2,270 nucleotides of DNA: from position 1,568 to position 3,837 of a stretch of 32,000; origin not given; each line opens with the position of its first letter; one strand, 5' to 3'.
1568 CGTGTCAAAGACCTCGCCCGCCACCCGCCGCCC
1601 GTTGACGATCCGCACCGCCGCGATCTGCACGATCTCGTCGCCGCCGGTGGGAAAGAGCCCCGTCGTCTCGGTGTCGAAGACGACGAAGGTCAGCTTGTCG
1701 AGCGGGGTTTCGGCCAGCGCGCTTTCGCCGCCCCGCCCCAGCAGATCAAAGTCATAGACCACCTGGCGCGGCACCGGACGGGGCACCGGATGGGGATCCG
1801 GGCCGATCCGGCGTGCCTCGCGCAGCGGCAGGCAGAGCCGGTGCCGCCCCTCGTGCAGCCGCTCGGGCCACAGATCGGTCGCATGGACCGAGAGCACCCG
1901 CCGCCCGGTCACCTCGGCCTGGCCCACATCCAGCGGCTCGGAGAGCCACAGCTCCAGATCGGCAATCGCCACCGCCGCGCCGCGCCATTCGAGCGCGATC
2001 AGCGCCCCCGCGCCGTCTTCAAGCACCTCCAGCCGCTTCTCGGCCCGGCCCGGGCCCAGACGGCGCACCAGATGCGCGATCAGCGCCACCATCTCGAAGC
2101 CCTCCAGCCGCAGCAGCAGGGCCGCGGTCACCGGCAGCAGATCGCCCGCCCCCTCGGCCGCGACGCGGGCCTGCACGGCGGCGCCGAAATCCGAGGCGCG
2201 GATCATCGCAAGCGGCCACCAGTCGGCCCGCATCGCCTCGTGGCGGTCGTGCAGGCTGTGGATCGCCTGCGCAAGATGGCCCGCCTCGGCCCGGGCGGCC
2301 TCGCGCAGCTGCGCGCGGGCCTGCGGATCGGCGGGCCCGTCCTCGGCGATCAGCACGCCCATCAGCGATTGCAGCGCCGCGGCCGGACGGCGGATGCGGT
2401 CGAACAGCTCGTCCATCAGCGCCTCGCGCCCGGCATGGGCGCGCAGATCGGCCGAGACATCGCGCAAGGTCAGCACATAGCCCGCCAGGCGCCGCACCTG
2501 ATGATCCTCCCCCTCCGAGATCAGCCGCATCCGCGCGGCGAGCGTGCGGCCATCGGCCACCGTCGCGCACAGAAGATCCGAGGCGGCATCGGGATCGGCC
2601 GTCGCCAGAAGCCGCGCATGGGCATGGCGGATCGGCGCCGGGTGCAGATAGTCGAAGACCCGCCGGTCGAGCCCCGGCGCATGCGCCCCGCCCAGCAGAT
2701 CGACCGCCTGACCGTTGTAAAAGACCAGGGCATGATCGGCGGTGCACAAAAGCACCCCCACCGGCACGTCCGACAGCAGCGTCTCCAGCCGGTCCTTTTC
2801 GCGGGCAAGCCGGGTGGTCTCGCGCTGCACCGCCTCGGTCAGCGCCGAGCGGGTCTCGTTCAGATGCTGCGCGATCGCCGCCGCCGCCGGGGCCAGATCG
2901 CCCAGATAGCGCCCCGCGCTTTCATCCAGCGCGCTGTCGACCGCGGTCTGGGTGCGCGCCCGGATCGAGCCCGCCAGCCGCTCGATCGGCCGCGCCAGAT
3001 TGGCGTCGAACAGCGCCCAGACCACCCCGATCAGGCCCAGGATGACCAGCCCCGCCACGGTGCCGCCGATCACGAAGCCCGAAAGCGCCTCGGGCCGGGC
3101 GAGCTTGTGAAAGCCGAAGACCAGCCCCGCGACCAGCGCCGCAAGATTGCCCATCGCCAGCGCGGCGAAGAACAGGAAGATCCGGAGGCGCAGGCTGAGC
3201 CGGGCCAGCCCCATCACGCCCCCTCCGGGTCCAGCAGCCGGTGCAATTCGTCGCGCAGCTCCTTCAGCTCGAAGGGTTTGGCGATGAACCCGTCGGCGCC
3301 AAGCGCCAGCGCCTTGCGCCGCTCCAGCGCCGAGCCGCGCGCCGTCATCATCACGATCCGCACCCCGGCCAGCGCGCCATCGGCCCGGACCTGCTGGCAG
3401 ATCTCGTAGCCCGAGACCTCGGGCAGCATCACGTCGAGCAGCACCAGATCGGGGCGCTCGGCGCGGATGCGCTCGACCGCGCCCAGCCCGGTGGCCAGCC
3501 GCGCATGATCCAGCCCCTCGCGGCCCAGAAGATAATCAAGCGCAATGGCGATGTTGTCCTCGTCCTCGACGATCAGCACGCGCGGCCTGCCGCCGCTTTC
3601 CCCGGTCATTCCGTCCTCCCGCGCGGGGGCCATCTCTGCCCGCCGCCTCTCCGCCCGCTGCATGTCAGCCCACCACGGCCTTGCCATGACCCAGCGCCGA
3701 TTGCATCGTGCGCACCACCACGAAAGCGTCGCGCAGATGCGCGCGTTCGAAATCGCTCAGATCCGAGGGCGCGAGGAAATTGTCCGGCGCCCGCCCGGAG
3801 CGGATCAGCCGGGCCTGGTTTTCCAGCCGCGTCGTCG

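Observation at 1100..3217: Histidine-kinase look-alike lacking the histidine, with a DEDDh exonuclease as output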

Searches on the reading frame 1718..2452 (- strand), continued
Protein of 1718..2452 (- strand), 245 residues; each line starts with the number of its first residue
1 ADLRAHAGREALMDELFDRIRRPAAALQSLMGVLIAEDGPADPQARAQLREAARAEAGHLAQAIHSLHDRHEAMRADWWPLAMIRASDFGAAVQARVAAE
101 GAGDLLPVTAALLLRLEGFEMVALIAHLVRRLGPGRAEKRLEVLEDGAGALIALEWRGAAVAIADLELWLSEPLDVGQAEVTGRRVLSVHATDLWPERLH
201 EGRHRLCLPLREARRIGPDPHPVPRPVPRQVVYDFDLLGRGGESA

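Call 32: find_encoding_contigs(protein=P0256, flank=8000, max_places=3)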
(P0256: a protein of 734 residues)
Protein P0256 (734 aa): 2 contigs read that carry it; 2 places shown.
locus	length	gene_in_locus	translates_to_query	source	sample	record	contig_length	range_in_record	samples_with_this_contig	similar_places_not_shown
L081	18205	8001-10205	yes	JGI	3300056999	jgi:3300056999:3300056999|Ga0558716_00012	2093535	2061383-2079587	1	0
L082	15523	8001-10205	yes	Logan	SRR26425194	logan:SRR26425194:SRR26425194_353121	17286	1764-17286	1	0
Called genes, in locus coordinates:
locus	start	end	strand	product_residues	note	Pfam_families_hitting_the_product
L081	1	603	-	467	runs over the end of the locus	PF25919:BSH_CusB (faint), PF00364:Biotin_lipoyl (faint), PF25917:BSH_RND (weak), PF25984:BSH_YknX (weak), PF25994:HH_AprE, PF26002:Beta-barrel_AprE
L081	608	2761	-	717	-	PF00664:ABC_membrane, PF00005:ABC_tran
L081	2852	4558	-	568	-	PF02321:OEP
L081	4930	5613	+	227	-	PF06035:Peptidase_C93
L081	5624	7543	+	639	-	PF16448:LapD_MoxY_N, PF00990:GGDEF, PF00563:EAL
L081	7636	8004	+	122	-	PF00072:Response_reg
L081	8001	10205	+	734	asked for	PF00929:RNase_T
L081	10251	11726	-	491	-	PF13638:PIN_4, PF02562:PhoH, PF13604:AAA_30 (faint)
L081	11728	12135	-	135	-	PF04430:DUF498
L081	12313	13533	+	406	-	PF00155:Aminotran_1_2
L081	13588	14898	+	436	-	PF03447:NAD_binding_3, PF00742:Homoserine_dh, PF01842:ACT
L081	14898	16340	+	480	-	PF14821:Thr_synth_N, PF00291:PALP, PF24857:THR4_C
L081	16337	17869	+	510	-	PF13541:ChlI, PF00158:Sigma54_activat (faint), PF00493:MCM (faint), PF01078:Mg_chelatase, PF07728:AAA_5 (faint), PF13335:Mg_chelatase_C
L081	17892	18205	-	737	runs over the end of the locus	PF01926:MMR_HSR1, PF02421:FeoB_N, PF07670:Gate, PF07664:FeoB_C, PF07670:Gate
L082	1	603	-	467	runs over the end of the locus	PF25919:BSH_CusB (faint), PF00364:Biotin_lipoyl (faint), PF25917:BSH_RND (weak), PF25984:BSH_YknX (weak), PF25994:HH_AprE, PF26002:Beta-barrel_AprE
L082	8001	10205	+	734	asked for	PF00929:RNase_T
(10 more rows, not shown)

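Call 33: find_encoding_contigs(protein=P0172, flank=8000, max_places=3)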
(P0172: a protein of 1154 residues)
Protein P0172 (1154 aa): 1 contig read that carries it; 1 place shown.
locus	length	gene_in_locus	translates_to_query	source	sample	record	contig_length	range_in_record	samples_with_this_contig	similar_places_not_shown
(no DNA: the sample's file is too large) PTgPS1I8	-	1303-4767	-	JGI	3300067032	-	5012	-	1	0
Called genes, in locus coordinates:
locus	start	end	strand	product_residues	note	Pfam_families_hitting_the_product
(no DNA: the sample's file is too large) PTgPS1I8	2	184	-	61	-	?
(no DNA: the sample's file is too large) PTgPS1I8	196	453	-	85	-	PF13937:DUF4212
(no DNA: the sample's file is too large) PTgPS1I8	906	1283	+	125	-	PF23198:PDE8A_N (weak), PF00072:Response_reg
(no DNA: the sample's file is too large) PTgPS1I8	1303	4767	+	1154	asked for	PF00929:RNase_T, PF00571:CBS, PF03445:DUF294, PF10335:DUF294_C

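Call 34: list_cluster_members(proteins=[P0256, P0264, P0245, P0222, P0194, P0133, P0156, P0260, P0239, P0213])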
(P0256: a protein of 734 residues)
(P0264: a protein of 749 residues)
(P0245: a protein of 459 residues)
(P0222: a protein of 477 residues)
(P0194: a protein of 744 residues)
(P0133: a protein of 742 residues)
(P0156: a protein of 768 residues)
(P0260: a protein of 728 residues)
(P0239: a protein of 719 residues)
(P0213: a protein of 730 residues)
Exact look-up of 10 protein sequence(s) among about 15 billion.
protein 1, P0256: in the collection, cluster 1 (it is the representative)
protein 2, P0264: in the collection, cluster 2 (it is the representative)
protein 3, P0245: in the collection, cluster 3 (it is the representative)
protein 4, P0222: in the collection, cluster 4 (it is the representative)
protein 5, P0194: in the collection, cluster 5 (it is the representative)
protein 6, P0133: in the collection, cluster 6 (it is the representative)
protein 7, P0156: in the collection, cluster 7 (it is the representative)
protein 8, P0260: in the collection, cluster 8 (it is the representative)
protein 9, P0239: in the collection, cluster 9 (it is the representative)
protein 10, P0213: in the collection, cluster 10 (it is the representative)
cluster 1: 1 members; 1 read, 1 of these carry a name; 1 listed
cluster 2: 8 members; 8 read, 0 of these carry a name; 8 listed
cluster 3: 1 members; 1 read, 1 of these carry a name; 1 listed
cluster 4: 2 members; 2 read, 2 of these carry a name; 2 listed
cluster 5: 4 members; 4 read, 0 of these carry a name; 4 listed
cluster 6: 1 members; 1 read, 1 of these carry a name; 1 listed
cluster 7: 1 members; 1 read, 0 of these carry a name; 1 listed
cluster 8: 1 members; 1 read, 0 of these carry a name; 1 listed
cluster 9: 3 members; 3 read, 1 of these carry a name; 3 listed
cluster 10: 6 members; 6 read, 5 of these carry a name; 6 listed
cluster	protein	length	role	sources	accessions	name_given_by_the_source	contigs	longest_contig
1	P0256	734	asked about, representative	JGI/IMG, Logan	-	DNA polymerase-3 subunit epsilon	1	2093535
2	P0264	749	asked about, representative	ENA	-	-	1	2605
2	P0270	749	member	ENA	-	-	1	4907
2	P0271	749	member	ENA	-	-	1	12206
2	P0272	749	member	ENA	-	-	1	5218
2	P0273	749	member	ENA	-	-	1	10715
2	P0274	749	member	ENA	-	-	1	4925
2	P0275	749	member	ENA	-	-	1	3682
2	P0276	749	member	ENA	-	-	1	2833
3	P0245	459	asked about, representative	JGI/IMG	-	DNA polymerase III subunit epsilon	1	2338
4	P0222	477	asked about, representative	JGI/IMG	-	DNA polymerase-3 subunit epsilon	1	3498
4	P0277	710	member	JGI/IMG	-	DNA polymerase-3 subunit epsilon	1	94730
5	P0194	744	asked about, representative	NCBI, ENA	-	-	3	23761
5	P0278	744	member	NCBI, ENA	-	-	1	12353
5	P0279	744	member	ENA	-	-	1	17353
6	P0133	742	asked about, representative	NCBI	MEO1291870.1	MAG: exonuclease domain-containing protein [Pseudomonadota bacterium]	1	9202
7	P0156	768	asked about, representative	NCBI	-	-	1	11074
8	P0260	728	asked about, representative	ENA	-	-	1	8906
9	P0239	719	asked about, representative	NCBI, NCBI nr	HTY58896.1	MAG TPA: exonuclease domain-containing protein [Bacteroidota bacterium] | exonuclease domain-containing protein [Bacteroidota bacterium]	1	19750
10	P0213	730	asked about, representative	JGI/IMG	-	DNA polymerase III subunit epsilon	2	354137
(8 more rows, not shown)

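Call 37: find_encoding_contigs(protein=P0213, flank=8000, max_places=3)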
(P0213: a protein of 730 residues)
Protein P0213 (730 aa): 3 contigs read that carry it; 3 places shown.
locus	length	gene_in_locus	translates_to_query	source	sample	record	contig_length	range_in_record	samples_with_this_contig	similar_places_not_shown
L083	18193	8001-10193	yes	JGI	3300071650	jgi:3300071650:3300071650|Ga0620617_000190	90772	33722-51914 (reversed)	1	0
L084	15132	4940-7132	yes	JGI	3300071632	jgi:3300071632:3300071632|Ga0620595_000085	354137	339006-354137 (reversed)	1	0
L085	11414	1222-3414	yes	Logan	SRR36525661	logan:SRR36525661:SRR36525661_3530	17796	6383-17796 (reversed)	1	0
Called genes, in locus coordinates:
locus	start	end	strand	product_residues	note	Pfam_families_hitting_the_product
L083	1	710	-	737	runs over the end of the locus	PF18072:FGAR-AT_linker, PF00586:AIRS, PF02769:AIRS_C, PF00586:AIRS, PF02769:AIRS_C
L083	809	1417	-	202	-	-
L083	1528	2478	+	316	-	PF02401:LYTB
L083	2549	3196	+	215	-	PF01656:CbiA, PF06564:CBP_BcsQ (faint), PF09140:MipZ, PF10609:ParA (weak), PF13614:AAA_31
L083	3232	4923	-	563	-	PF24487:NDC80_loop (faint), PF00672:HAMP, PF00015:MCPsignal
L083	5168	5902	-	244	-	PF02390:Methyltransf_4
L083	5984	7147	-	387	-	PF00438:S-AdoMet_synt_N, PF02772:S-AdoMet_synt_M, PF02773:S-AdoMet_synt_C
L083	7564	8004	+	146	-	PF00072:Response_reg, PF23198:PDE8A_N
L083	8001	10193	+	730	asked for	PF00929:RNase_T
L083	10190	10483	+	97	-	-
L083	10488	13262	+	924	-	PF00512:HisKA, PF02518:HATPase_c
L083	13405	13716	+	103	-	PF13466:STAS_2, PF01740:STAS (weak)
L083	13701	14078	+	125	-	PF00072:Response_reg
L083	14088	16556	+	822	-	PF01627:Hpt, PF02895:H-kinase_dim, PF02518:HATPase_c, PF01584:CheW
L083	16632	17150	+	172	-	PF01584:CheW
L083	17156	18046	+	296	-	PF03705:CheR_N, PF01739:CheR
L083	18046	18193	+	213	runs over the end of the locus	PF03975:CheD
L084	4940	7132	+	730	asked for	PF00929:RNase_T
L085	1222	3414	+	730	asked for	PF00929:RNase_T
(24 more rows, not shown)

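Call 68: find_encoding_contigs(protein=P0239, flank=6000, max_places=1)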
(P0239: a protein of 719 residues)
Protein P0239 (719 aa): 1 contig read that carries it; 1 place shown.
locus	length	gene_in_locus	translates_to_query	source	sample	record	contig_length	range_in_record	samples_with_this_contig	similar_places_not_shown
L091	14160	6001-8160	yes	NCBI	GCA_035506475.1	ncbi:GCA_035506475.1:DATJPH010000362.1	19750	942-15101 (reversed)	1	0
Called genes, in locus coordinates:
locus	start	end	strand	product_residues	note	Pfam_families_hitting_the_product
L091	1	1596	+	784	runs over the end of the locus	PF08531:Bac_rhamnosid_N, PF05592:Bac_rhamnosid, PF17389:Bac_rhamnosid6H, PF17390:Bac_rhamnosid_C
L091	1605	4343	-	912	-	PF22666:Glyco_hydro_2_N2, PF02837:Glyco_hydro_2_N (weak), PF00703:Glyco_hydro_2, PF02836:Glyco_hydro_2_C (faint), PF17786:Mannosidase_ig (weak), PF18368:Ig_GlcNase, PF17753:Ig_mannosidase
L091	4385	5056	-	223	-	-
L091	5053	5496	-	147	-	-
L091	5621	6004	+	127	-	PF00072:Response_reg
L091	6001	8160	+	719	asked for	PF08448:PAS_4 (faint), PF00929:RNase_T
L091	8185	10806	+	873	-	PF00069:Pkinase, PF01636:APH (faint), PF07714:PK_Tyr_Ser-Thr, PF14531:Kinase-like (weak), PF07719:TPR_2 (faint), PF13174:TPR_6 (faint), PF13181:TPR_8 (faint), PF13424:TPR_12 (faint), +5 more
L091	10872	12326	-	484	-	PF00571:CBS, PF03445:DUF294, PF10335:DUF294_C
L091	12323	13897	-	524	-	PF00474:SSF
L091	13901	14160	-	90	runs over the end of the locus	PF04341:DUF485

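Call 69: find_encoding_contigs(protein=P0194, flank=6000, max_places=1)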
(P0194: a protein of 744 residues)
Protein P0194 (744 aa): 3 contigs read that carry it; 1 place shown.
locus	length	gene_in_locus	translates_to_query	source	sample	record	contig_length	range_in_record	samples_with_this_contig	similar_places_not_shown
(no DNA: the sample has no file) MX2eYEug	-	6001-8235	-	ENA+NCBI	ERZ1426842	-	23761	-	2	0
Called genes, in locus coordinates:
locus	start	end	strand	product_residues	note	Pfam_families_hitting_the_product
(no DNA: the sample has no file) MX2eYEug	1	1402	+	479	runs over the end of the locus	PF02874:ATP-synt_ab_N, PF00006:ATP-synt_ab, PF22919:ATP-synt_VA_C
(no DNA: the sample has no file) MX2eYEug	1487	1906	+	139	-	PF02823:ATP-synt_DE_N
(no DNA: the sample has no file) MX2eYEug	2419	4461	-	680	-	PF07690:MFS_1, PF01794:Ferric_reduct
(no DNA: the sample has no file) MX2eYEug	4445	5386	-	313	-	PF18509:MCR, PF26390:MamS_MamX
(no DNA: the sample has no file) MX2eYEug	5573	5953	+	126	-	PF23198:PDE8A_N (weak), PF00072:Response_reg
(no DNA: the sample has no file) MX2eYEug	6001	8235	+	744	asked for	PF00929:RNase_T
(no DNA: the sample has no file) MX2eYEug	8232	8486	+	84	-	-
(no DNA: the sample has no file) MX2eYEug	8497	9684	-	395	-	PF04339:FemAB_like, PF13480:Acetyltransf_6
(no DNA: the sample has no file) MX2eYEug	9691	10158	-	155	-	PF14588:YjgF_endoribonc, PF01042:Ribonuc_L-PSP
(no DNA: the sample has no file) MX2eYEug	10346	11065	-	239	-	-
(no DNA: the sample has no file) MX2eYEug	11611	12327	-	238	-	PF01728:FtsJ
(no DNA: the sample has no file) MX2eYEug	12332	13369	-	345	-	PF02541:Ppx-GppA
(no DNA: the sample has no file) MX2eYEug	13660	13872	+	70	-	-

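Call 70: find_encoding_contigs(protein=P0156, flank=6000, max_places=1)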
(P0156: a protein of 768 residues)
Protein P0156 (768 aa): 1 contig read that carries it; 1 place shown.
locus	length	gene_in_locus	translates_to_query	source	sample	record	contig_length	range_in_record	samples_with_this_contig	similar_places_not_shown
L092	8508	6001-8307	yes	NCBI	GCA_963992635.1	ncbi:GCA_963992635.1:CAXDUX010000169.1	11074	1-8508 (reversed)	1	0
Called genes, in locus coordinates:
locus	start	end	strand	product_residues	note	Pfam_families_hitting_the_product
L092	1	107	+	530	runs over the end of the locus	PF00682:HMGL-like, PF22617:HCS_D2, PF08502:LeuA_dimer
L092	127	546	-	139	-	PF00472:RF-1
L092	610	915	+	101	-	-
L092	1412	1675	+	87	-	PF13937:DUF4212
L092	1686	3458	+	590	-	PF00474:SSF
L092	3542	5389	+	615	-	PF00027:cNMP_binding, PF00571:CBS, PF03445:DUF294, PF10335:DUF294_C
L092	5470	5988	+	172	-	-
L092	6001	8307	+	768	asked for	PF00929:RNase_T, PF01612:DNA_pol_A_exo1 (faint)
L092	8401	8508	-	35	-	?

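Call 78: search_protein_families(library=pfam, alignment_id=A2, max_evalue=1)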
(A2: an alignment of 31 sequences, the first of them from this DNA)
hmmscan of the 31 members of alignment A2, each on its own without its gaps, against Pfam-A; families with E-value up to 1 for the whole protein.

A. member 1, seq(245 aa): 0 families

B. families by the number of members that match (of 31 scanned): 8 families
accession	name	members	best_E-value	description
PF19683.4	DUF6185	1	0.0079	Family of unknown function (DUF6185)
PF00126.33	HTH_1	1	0.062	Bacterial regulatory helix-turn-helix protein, lysR family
PF09864.15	MliC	1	0.081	Membrane-bound lysozyme-inhibitor of c-type lysozyme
PF03485.21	Arg_tRNA_synt_N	1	0.089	Arginyl tRNA synthetase N terminal domain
PF02406.22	MmoB_DmpM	1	0.11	MmoB/DmpM family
PF13472.12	Lipase_GDSL_2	1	0.15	GDSL-like Lipase/Acylhydrolase family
PF08372.16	PRT_C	1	0.19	Plant phosphoribosyltransferase C-terminal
PF01166.23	TSC22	1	0.24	TSC-22/dip/bun family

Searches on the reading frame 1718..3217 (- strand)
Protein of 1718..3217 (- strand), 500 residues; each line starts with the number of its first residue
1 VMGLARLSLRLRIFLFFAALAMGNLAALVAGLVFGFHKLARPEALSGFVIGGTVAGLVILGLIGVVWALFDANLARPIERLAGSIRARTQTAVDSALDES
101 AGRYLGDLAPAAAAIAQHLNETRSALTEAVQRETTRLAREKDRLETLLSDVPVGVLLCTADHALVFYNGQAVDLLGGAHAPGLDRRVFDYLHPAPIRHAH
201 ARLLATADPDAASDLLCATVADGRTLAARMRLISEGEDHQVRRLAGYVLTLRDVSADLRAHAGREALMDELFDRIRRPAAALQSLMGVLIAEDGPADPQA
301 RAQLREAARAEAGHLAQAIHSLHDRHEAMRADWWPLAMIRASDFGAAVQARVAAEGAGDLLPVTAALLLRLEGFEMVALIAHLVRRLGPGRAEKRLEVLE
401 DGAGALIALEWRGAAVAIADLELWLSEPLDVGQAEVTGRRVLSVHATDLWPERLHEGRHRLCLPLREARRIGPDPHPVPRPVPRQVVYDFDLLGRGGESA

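Call 5: find_homologous_proteins(query=window:1718-3217:-, max_evalue=0.001)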
Query window:1718-3217:- (500 aa): 922 proteins with E <= 0.001 among 8000 candidates; the best 120 are listed.
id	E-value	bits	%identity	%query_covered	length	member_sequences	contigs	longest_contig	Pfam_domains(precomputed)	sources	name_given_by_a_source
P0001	0.0e+0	1066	100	100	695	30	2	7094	PF00929.32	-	-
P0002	3.3e-289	978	93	100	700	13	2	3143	PF00929.32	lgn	-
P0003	2.4e-271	919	87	100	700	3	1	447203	PF00929.32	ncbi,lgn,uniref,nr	ncbi:DNA polymerase-3 subunit epsilon [Rhodobacter viridis]|uniref:DNA-directed DNA polymerase n=1 T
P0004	4.4e-261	885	83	100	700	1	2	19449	PF00929.32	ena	-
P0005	6.7e-252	855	81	100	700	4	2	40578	PF00929.32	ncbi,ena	-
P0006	1.5e-251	853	81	100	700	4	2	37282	PF00929.32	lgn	-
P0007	2.6e-249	846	80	100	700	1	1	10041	PF00929.32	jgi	-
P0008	4.0e-249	845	80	100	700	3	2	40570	PF00929.32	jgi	-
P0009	2.9e-241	819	78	99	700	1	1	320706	PF00929.32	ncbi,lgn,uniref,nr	ncbi:DNA polymerase III subunit epsilon [Rhodobacter sp. TJ_12]|uniref:3'-5' exonuclease n=1 Tax=Rho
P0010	2.5e-237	806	77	99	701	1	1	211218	PF00929.32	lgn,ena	-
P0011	2.3e-235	800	75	99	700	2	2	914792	PF00929.32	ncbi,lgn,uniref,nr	ncbi:DNA polymerase-3 subunit epsilon [Rhodobacter aestuarii]|uniref:DNA-directed DNA polymerase n=1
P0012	2.8e-233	793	76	99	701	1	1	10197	PF00929.32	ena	-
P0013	2.7e-229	780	75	97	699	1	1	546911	PF00929.32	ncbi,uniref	ncbi:3'-5' exonuclease [Rhodobacter lacus]|uniref:DNA-directed DNA polymerase n=1 Tax=Rhodobacter la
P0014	9.9e-227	772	74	99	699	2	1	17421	PF00929.32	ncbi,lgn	-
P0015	1.3e-223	761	74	99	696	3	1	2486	PF00929.32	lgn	-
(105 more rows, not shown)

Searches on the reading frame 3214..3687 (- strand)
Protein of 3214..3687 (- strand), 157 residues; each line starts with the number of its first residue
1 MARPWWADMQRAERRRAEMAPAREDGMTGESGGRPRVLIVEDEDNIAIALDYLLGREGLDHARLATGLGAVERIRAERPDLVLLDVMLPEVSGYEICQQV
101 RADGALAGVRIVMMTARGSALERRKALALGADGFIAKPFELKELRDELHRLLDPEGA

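Call 3: search_protein_families(library=pfam, proteins=[window:3214-3687:-], max_evalue=1)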
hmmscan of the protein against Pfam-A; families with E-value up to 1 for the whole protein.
window:3214-3687:- (157 aa): 1 family
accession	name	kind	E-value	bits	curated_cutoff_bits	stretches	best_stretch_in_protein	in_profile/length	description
PF00072.30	Response_reg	-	2.2e-25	89.4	30.2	1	37-148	1-110/111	Response regulator receiver domain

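Call 4: search_protein_families(library=ncbifam, proteins=[window:3214-3687:-], max_evalue=1)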
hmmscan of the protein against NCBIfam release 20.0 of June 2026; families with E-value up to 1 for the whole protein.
window:3214-3687:- (157 aa): 104 families (the best 25 are shown)
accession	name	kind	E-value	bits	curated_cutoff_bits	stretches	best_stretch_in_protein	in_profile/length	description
NF008296.0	PRK11083.1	equivalog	1.2e-25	90.2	273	1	34-148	3-114/228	two-component system response regulator CreB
NF040689.1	MtrAB_MtrA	equivalog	5.3e-25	88.1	300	1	37-145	1-106/219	MtrAB system response regulator MtrA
TIGR02154.1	PhoB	equivalog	6.5e-25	87.7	296.2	1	35-145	3-113/226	phosphate regulon transcriptional regulator PhoB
NF045944.1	ResRegRpaBCyano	equivalog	1.3e-23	83.6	330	1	38-152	1-112/229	response regulator transcription factor RpaB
NF040534.1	resp_reg_YycF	equivalog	2.8e-22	79.1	340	1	36-144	2-107/231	response regulator YycF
NF041733.1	resp_reg_CseB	equivalog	3e-22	79.1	350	1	36-147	2-110/228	two-component system response regulator CseB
NF033117.2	vanR_ACDEGLN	exception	6.3e-21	75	350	1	37-144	1-105/226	VanR-ABDEGLN family response regulator transcription factor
NF007982.1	PRK10710.1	equivalog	2.5e-20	73.1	380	1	34-145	7-115/235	envelope stress response regulator BaeR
NF053854.1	RespRegPhoBBctds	equivalog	2.4e-19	69.6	270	1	37-146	1-109/225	two-component system response regulator PhoB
NF007135.0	PRK09581.1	equivalog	4e-19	68.8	474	1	36-144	4-112/457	PleD family two-component system response regulator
NF012023.0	PRK15479.1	equivalog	3.9e-18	65.8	337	1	36-152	2-116/224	transcriptional regulator TctD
NF041866.1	EpsW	equivalog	8.1e-18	64.3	200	1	37-153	8-126/131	exopolysaccharide biosynthesis response regulator EpsW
NF033120.0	vanR_FM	exception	1.7e-17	63.8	460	1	37-144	6-110/231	vancomycin resistance response regulator transcription factor, VanR-F/VanR-M family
NF007546.0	PRK10161.1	equivalog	1.9e-17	63.6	471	1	36-146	4-114/229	phosphate response regulator transcription factor PhoB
NF007005.1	PRK09468.1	equivalog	2e-17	63.4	331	1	36-150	5-117/237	osmolarity response regulator transcription factor OmpR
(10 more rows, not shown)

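Call 77: search_protein_families(library=padloc, proteins=[window:3214-3687:-], max_evalue=0.001)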
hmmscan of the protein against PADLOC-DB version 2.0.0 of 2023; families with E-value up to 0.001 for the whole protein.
window:3214-3687:- (157 aa): 2 families
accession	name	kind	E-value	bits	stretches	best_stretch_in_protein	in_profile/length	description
PDLC00405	SduA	-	8.3e-05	20.2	1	34-94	6-66/323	DUF4263 domain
PDLC04725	PDC-M60B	-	0.0004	18.3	1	36-104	5-75/158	-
